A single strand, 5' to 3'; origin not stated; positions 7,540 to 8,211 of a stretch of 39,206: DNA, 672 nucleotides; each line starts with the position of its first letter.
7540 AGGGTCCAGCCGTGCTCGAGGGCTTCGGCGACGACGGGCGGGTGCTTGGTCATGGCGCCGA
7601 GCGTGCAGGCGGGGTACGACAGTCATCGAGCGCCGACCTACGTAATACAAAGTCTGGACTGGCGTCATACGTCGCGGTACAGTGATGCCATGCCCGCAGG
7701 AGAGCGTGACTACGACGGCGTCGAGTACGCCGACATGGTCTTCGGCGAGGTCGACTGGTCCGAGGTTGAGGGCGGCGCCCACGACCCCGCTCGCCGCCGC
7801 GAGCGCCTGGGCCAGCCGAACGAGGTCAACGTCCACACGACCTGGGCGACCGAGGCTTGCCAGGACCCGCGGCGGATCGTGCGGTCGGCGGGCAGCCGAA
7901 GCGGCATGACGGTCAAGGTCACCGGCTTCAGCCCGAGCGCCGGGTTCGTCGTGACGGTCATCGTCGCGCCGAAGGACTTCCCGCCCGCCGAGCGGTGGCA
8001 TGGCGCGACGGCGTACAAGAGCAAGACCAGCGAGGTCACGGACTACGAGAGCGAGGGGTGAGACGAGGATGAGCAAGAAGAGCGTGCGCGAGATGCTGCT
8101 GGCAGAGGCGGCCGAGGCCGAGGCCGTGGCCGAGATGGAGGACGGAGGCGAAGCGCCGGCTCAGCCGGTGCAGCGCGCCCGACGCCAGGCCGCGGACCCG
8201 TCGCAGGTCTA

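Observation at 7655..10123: Prophage-edge cargo island: leaderless brnT-like / RHH / Beta-family operon facing a PD-(D/E)xK gene, a candidate uncharacterised defence or exclusion system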

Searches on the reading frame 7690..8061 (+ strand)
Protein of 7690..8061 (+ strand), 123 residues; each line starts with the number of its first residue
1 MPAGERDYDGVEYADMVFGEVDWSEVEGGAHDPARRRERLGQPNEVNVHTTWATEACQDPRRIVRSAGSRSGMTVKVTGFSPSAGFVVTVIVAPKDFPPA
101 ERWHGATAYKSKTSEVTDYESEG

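Call 5: search_protein_families(library=pfam, proteins=[window:7690-8061:+], max_evalue=1)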
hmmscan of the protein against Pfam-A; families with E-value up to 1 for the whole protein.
window:7690-8061:+ (123 aa): 0 families

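Call 6: search_protein_families(library=ncbifam, proteins=[window:7690-8061:+], max_evalue=1)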
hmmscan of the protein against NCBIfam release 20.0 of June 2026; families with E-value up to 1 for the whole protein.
window:7690-8061:+ (123 aa): 0 families

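Call 7: search_protein_families(library=padloc, proteins=[window:7690-8061:+], max_evalue=1)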
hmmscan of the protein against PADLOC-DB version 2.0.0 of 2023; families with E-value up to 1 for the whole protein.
window:7690-8061:+ (123 aa): 0 families

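Call 8: search_protein_families(library=phrogs, proteins=[window:7690-8061:+], max_evalue=1)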
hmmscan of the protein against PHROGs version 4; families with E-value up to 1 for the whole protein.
window:7690-8061:+ (123 aa): 3 families
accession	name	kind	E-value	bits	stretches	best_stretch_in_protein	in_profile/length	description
phrog_9985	-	unknown function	2.2e-07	32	1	50-113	20-81/91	-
phrog_19068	-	unknown function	0.11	12.9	1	63-104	106-147/267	-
phrog_15719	-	unknown function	0.37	11.9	1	33-59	30-56/69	-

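Call 31: find_homologous_proteins(query=window:7690-8061:+, max_evalue=0.001)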
Query window:7690-8061:+ (123 aa): 130 proteins with E <= 0.001 among 143 candidates; the best 120 are listed.
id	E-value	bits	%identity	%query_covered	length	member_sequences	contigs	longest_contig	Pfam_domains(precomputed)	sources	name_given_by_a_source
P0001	8.4e-78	276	100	100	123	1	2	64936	-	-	-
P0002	5.2e-51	190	82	88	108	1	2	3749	-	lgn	-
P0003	3.3e-48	181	72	100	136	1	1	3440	-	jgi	jgi:hypothetical protein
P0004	4.0e-48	180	70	98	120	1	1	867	-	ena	-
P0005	9.4e-48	179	74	98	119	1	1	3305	-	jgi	jgi:hypothetical protein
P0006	1.4e-47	179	71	98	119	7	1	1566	-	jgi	jgi:hypothetical protein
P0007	2.9e-47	178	70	98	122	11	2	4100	-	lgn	-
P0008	9.1e-47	176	72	98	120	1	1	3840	-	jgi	jgi:hypothetical protein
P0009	2.8e-46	174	71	98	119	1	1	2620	-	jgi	jgi:hypothetical protein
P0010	5.9e-46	173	71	98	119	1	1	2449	-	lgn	-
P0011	6.8e-46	173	68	98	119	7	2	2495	-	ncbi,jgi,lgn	jgi:hypothetical protein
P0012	1.1e-45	173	69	98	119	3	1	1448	-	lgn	-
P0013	1.4e-45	172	72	98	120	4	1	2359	-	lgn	-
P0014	1.4e-45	172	70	97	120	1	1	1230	-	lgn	-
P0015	1.6e-45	172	69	98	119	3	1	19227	-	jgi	-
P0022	3.2e-44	168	67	100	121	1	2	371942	-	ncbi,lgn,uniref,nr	ncbi:hypothetical protein ACFFQW_26035 [Umezawaea endophytica]|uniref:Uncharacterized protein n=1 Ta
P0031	2.5e-43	165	66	100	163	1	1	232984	-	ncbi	-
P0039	7.3e-43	163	68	99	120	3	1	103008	-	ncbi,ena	-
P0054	3.3e-42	161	67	100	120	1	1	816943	-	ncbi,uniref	ncbi:hypothetical protein GCM10010492_13190 [Saccharothrix mutabilis subsp. mutabilis]|uniref:Unchar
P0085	1.6e-39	153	63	99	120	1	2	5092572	-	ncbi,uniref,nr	ncbi:hypothetical protein EF847_22055 [Actinobacteria bacterium YIM 96077]|uniref:BrnT family toxin 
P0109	3.5e-26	110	52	99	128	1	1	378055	-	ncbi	-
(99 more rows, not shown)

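Call 35: search_solved_structures(query=A1, max_evalue=10, show_alignments=2)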
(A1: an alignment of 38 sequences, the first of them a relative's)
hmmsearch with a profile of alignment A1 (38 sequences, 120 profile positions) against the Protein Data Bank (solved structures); distinct sequences matched with E-value up to 10: 4.
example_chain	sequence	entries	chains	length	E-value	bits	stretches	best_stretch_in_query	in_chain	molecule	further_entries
7rdr_A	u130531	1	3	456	7.6e-08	35.6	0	47-65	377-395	Circular tendon repeat protein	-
8dpb_A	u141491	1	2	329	0.59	13.4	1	23-68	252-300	Methylmalonyl-CoA mutase accessory protein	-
2qm7_A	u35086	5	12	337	0.64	13.3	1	23-68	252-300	GTPase/ATPase | Methylmalonyl-CoA mutase accessory protein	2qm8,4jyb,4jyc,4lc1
6o8w_L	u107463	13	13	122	0.85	12.9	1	58-93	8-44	50S ribosomal protein L14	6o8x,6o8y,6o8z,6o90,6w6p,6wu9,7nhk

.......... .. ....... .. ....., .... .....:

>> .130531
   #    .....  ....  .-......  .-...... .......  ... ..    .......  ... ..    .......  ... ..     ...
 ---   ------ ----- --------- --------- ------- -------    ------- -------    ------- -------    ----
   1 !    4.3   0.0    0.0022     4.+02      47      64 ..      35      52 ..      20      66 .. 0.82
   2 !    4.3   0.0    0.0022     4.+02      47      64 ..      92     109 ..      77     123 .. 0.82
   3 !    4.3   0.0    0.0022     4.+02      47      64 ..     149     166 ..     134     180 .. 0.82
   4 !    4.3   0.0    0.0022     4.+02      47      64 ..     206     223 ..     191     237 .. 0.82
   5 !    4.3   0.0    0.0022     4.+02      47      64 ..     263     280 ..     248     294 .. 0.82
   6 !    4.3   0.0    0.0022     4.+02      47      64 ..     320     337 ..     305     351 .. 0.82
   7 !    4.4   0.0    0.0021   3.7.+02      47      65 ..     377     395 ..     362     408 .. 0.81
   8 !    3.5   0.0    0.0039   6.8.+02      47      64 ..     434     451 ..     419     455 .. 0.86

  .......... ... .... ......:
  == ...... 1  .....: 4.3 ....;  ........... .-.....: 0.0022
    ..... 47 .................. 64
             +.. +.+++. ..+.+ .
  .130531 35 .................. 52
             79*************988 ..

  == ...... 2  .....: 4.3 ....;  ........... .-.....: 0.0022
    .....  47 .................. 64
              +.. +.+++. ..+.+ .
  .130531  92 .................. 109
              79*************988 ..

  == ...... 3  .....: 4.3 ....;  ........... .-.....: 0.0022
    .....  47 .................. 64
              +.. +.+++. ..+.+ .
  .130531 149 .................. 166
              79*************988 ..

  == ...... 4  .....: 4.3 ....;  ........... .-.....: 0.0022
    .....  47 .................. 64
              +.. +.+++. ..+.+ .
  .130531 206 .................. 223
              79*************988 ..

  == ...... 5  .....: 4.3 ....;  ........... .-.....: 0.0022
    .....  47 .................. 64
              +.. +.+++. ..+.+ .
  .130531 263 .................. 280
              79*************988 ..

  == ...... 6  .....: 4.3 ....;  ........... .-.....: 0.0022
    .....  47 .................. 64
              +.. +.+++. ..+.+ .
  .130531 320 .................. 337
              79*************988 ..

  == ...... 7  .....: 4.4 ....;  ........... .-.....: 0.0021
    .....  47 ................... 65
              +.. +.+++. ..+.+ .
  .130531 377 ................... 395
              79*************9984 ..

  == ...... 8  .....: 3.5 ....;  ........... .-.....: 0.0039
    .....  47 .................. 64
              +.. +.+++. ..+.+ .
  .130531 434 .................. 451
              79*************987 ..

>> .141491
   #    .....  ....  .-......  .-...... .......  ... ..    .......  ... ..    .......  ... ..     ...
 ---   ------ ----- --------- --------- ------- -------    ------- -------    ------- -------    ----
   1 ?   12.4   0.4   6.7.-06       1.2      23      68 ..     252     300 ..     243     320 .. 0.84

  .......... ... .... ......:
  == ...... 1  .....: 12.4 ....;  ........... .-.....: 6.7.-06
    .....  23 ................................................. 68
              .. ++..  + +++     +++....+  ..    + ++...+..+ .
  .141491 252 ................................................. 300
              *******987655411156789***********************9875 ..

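Call 36: find_encoding_contigs(protein=P0054, flank=6000, max_places=2)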
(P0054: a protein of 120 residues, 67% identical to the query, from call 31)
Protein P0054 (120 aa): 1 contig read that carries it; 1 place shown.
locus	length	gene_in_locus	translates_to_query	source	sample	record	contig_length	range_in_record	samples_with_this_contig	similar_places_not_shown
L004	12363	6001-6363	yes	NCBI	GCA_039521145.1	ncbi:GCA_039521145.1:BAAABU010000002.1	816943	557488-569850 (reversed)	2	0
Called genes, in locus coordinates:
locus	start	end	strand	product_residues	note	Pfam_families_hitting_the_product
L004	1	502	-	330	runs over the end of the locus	-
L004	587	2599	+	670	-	-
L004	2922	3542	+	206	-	-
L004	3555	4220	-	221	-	PF13349:DUF4097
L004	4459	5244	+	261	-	PF08281:Sigma70_r4_2 (faint), PF13384:HTH_23 (faint), PF13936:HTH_38, PF09339:HTH_IclR (faint), PF13412:HTH_24 (faint), PF01047:MarR, PF12802:MarR_2, PF27059:HTH_MmpR5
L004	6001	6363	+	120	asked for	-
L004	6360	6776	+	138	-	-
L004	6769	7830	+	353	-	PF14350:Beta_protein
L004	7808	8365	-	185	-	PF26915:Phage_P4_cII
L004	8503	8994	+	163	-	PF01966:HD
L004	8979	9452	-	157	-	PF00293:NUDIX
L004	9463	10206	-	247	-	PF19319:DUF5919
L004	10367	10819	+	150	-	-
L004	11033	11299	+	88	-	-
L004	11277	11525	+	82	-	-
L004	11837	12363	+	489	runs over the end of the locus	PF01580:FtsK_SpoIIIE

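Call 37: find_encoding_contigs(protein=P0085, flank=6000, max_places=2)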
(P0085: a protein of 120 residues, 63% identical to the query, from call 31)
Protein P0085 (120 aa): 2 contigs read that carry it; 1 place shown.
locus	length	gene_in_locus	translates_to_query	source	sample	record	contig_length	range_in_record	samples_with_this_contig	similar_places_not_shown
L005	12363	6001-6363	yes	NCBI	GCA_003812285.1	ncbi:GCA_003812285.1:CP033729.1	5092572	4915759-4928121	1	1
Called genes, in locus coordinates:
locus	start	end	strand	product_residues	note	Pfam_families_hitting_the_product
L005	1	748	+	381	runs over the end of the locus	PF00497:SBP_bac_3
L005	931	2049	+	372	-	PF00528:BPD_transp_1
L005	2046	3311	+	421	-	PF00528:BPD_transp_1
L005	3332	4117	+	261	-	PF02463:SMC_N (weak), PF00005:ABC_tran, PF09818:ABC_ATPase (faint), PF13191:AAA_16 (weak), PF13401:AAA_22 (faint), PF13304:AAA_21 (weak)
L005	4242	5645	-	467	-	PF01637:ATPase_2, PF13173:AAA_14 (weak), PF03008:DUF234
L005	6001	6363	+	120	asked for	-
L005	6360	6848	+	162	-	-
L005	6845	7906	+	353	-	PF14350:Beta_protein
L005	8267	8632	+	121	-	PF00893:Multi_Drug_Res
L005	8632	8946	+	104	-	PF00893:Multi_Drug_Res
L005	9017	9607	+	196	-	PF17940:TetR_C_31, PF17937:TetR_C_28 (weak)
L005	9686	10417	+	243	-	PF05719:GPP34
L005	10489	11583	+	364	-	PF12844:HTH_19, PF13560:HTH_31, PF01381:HTH_3, PF06114:Peptidase_M78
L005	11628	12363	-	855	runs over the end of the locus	PF03610:EIIA-man, PF00381:PTS-HPr, PF05524:PEP-utilisers_N, PF00391:PEP-utilizers, PF02896:PEP-utilizers_C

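Call 38: find_encoding_contigs(protein=P0109, flank=6000, max_places=2)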
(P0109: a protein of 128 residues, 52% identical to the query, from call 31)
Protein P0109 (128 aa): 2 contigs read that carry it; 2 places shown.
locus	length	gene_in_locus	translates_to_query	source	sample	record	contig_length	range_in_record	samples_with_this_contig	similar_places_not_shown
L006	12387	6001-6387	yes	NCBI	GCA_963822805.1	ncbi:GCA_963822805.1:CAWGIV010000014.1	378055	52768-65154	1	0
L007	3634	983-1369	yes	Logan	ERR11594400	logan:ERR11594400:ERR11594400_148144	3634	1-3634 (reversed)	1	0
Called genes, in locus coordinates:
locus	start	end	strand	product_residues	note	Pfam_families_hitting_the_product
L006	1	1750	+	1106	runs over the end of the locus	PF00580:UvrD-helicase, PF13245:AAA_19, PF13361:UvrD_C, PF13538:UvrD_C_2 (faint), PF12705:PDDEXK_1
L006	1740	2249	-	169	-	PF08002:DUF1697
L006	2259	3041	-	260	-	PF00440:TetR_N (weak), PF02909:TetR_C_1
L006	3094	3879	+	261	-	PF00005:ABC_tran, PF13304:AAA_21 (faint)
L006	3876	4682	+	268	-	PF01061:ABC2_membrane, PF12698:ABC2_membrane_3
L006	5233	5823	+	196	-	PF11716:MDMPI_N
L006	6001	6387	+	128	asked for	-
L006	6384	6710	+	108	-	-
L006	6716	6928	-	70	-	PF00583:Acetyltransf_1 (weak), PF13508:Acetyltransf_7 (weak)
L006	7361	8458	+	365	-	PF03435:Sacchrp_dh_NADP (weak), PF13460:NAD_binding_10 (weak)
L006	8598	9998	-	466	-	PF00370:FGGY_N, PF02782:FGGY_C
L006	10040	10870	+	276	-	PF03372:Exo_endo_phos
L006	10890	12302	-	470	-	PF00083:Sugar_tr (weak), PF07690:MFS_1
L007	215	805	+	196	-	PF11716:MDMPI_N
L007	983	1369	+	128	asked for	-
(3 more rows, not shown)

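Call 40: find_related_loci(query=A1, collection=genome_contigs, flank=6000)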
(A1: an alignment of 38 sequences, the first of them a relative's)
Query A1 (123 aa) in genome_contigs; peptide patterns used: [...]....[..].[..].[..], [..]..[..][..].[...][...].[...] (x = any residue, [..] = any of these).
128 stretches matched a pattern; 26 encode a relative of the query (tblastn E <= 1e-3); 26 distinct loci.
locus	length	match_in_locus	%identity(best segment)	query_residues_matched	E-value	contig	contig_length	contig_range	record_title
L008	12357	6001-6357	70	1-120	7e-51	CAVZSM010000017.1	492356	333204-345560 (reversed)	MAG: uncultured Actinomycetota bacterium isolate MFD00731.bin.1.201 genome assembly, contig: contig_2620, whole genome s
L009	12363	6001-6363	67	1-123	1e-48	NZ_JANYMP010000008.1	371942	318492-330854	Umezawaea endophytica strain DSM 103496 DSM103496_AS2_SC08, whole genome shotgun sequence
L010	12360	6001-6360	66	1-123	1e-48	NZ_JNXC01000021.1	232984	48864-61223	Saccharothrix sp. NRRL B-16314 contig21.1, whole genome shotgun sequence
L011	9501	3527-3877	67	1-120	9e-48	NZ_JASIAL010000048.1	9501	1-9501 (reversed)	MAG: Trebonia sp. isolate JOPF334 JOPF_N102_contig_2760, whole genome shotgun sequence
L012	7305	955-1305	68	1-120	3e-47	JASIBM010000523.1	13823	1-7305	MAG: Streptosporangiaceae bacterium isolate JOPF361 JOPF_AWAY_contig_1028463, whole genome shotgun sequence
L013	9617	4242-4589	68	1-119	2e-47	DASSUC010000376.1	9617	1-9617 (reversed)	MAG TPA_asm: Micromonosporaceae bacterium isolate SMAG_U557 k141_1042807, whole genome shotgun sequence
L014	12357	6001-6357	67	1-122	3e-47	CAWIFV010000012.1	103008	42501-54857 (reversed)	MAG: uncultured Actinomycetota bacterium isolate MFD01721.bin.2.61 genome assembly, contig: contig_56337, whole genome s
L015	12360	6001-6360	67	1-123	8e-47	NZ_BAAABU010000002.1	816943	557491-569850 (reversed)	Saccharothrix mutabilis subsp. mutabilis strain JCM 3380 sequence02, whole genome shotgun sequence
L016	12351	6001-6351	67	1-120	6e-46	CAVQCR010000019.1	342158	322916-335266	MAG: uncultured Actinomycetota bacterium isolate MFD02248.bin.1.145 genome assembly, contig: contig_33880, whole genome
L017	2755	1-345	66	7-122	5e-46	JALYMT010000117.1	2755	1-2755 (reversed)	MAG: Actinomycetota bacterium isolate ATA bin18 SD1493-95_k127_381121, whole genome shotgun sequence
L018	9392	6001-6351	66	1-120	1e-45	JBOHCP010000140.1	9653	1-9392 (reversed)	MAG: Streptosporangiaceae bacterium isolate SE1496_concoct.bin.4 NODE_294_length_9653_cov_1.244069, whole genome shotgun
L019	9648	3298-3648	66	1-120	1e-45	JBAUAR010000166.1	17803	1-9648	MAG: Streptosporangiaceae bacterium isolate MFD10888_ilm_asm_bin49 k127_419256, whole genome shotgun sequence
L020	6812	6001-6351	65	1-120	3e-45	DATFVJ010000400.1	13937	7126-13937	MAG TPA_asm: Streptosporangiaceae bacterium isolate SMAG_U9461 k141_1106238, whole genome shotgun sequence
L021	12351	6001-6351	66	1-120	2e-45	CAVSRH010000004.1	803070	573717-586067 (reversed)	MAG: uncultured Actinomycetes bacterium isolate MFD04463.bin.2.19 genome assembly, contig: contig_26285, whole genome sh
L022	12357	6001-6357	62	1-122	8e-45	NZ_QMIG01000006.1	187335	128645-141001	Phytoactinopolyspora halophila strain YIM 96934 Scaffold6_1, whole genome shotgun sequence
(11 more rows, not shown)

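Call 44: search_protein_families(library=pfam, alignment_id=A1, max_evalue=10)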
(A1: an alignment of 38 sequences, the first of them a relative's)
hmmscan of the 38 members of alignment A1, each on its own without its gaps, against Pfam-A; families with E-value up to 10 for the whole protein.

A. member 1, P0001 (123 aa): 0 families

B. families by the number of members that match (of 38 scanned): 8 families
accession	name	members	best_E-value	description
PF03472.21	Autoind_bind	3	0.056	Autoinducer binding domain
PF02288.20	Dehydratase_MU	2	0.069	Dehydratase medium subunit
PF23305.1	DUF7082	1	0.16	Domain of unknown function (DUF7082)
PF17233.7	DUF5308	1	0.18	Family of unknown function (DUF5308)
PF04698.17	Rab_eff_C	1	0.18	Rab effector MyRIP/melanophilin C-terminus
PF18216.6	N_formyltrans_C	1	0.22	N-formyltransferase dimerization C-terminal domain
PF07739.18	TipAS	1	0.39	TipAS antibiotic-recognition domain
PF12924.12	APP_Cu_bd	1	3.7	Copper-binding of amyloid precursor, CuBD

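Call 57: predict_structure(alignment_id=A1)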
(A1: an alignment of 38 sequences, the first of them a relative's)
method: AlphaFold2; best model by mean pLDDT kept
length: 123 residues; sequences in the alignment: 38
mean_pLDDT: 87.8   pTM: 0.82
mean pLDDT of the five models: 87.8, 86.0, 85.6, 84.3, 84.2
residues with pLDDT >= 90: 79; 70-90: 30; 50-70: 12; < 50: 2
segments of 3 or more residues with pLDDT < 50: none
pLDDT, mean of each block of 10 residues (from residue 1): 56 78 89 93 95 96 90 91 98 82 93 96 78
secondary structure, 60 per line:
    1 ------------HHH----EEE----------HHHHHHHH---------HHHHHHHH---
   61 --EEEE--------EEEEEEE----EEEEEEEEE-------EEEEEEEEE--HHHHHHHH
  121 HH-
elements in order: E20-22 H33-40 H50-57 E63-66 E75-81 E86-94 E102-110 H113-122

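Call 62: fold_search(model_id=the predicted structure, library=pdb)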
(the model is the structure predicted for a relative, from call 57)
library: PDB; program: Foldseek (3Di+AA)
matches with E <= 10: 233; with E <= 0.001: 1
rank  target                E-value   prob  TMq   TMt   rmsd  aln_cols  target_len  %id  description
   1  7vd7_A                4.3e-04  1.00  0.58  0.74   3.0       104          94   17  Toxin - Antitoxin complex from Salmonella enterica serovar Typhimurium (released 2022-09-14)
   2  4gop_B                2.7e-01  0.18  0.23  0.23  10.8        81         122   16  Structure and Conformational Change of a Replication Protein A Heterotrimer Bound to ssDNA (released 2012-11-28)
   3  9mj5_B                5.1e-01  0.12  0.23  0.15   9.1        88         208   12  Catalytic domain of human DNA polymerase alpha in complex with DNA and RPA (released 2025-02-19)
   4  3mso_B                5.8e-01  0.15  0.25  0.23   7.9        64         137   11  Crystal structure of a STEROID DELTA-ISOMERASE (NP_250810.1) from PSEUDOMONAS AERUGINOSA at 2.57 A resolution (released 2010-06-09)
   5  2ac1_A                6.6e-01  0.21  0.24  0.06   2.6        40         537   25  Crystal structure of a cell-wall invertase from Arabidopsis thaliana (released 2006-08-29)
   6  7ytf                  7.5e-01  0.10  0.26  0.13   6.9        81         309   14  Structure of OCPx2 from Nostoc flagelliforme CCNUN1 (released 2023-06-21)
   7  8aaj_B                9.0e-01  0.07  0.20  0.15  10.9        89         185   12  Crystal structure of the Pyrococcus abyssi RPA (apo form) (released 2023-05-03)
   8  5z3r_G                9.0e-01  0.06  0.21  0.20   6.7        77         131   16  Crystal Structure of Delta 5-3-Ketosteroid Isomerase from Mycobacterium sp. (released 2018-01-31)
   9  6i52_B                9.6e-01  0.08  0.23  0.21   9.9        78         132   18  Yeast RPA bound to ssDNA (released 2018-12-19)
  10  8aas_B                9.6e-01  0.06  0.19  0.14  11.8        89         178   13  Crystal structure of the Pyrococcus abyssi RPA trimerization core bound to poly-dT20 ssDNA (released 2023-05-03)
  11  8c5y_B                1.0e+00  0.10  0.23  0.17  11.7        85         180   12  RPA tetrameric supercomplex from Pyrococcus abyssi (released 2023-05-03)
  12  5if6_B                1.0e+00  0.07  0.24  0.23   9.5        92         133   12  Structure of a computationally designed 17-OHP binder (released 2017-03-01)
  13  2z6k_B                1.2e+00  0.08  0.23  0.23   8.9        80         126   14  Crystal structure of full-length human RPA14/32 heterodimer (released 2007-12-04)
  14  1l3a_C                1.2e+00  0.08  0.22  0.16   8.1        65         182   11  Structure of the plant transcriptional regulator PBF-2 (released 2002-06-26)
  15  5tph_A                1.2e+00  0.07  0.22  0.22   7.9        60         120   10  Crystal structure of a de novo designed protein homodimer with curved beta-sheet (released 2017-01-25)
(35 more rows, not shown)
